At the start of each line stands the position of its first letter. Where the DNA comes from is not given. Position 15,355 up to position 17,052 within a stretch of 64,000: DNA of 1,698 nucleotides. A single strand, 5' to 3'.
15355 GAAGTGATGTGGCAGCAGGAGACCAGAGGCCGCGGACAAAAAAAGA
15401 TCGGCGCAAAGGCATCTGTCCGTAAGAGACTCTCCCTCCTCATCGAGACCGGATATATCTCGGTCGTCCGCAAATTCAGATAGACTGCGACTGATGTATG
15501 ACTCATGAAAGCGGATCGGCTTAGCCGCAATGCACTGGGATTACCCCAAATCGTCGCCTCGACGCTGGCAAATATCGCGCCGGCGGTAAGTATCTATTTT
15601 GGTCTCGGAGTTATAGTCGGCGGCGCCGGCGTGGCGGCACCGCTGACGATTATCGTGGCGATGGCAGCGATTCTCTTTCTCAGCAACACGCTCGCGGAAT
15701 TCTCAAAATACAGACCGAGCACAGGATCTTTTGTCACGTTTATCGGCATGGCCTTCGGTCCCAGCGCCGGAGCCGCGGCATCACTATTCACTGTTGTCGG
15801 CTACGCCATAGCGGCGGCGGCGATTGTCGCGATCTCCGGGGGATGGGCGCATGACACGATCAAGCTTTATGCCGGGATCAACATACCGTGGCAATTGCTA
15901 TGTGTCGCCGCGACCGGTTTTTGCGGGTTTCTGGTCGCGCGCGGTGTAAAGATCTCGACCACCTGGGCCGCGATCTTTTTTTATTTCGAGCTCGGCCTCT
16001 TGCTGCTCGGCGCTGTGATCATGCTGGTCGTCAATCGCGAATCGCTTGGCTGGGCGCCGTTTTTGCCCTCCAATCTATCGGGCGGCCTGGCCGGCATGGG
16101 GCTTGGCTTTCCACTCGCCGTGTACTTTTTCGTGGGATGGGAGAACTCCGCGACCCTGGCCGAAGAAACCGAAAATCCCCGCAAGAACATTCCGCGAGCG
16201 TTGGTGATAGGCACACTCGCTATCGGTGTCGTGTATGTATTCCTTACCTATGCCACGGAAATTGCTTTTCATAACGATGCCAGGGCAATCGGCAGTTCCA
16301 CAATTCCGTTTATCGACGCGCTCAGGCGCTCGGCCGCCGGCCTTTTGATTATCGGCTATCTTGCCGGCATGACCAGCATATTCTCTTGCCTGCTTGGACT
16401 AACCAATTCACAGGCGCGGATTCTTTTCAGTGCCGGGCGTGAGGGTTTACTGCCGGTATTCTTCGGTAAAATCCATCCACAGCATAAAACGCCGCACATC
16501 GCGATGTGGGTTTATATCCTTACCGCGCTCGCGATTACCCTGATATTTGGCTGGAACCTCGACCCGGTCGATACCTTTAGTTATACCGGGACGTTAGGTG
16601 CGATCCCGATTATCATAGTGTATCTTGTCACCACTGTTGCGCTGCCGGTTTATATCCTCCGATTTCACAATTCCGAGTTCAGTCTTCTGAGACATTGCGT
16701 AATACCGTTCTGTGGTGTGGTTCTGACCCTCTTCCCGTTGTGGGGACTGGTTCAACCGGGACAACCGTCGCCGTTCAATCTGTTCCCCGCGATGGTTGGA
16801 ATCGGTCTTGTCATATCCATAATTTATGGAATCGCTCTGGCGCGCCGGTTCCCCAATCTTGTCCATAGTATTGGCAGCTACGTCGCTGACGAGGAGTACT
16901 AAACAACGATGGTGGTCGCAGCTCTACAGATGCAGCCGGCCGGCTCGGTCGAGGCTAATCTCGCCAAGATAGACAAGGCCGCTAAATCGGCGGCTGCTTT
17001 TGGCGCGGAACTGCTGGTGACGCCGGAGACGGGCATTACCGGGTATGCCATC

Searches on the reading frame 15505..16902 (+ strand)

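Call 6: search_protein_families(library=pfam, proteins=[window:15505-16902:+], max_evalue=0.001)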
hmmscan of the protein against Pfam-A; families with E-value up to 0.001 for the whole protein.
window:15505-16902:+ (465 aa): 2 families
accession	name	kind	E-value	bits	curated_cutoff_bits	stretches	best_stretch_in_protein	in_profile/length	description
PF13520.12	AA_permease_2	-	7.7e-34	117.8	27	1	21-435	4-426/427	Amino acid permease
PF00324.27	AA_permease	-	8e-28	97.8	24.6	1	19-406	5-409/470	Amino acid permease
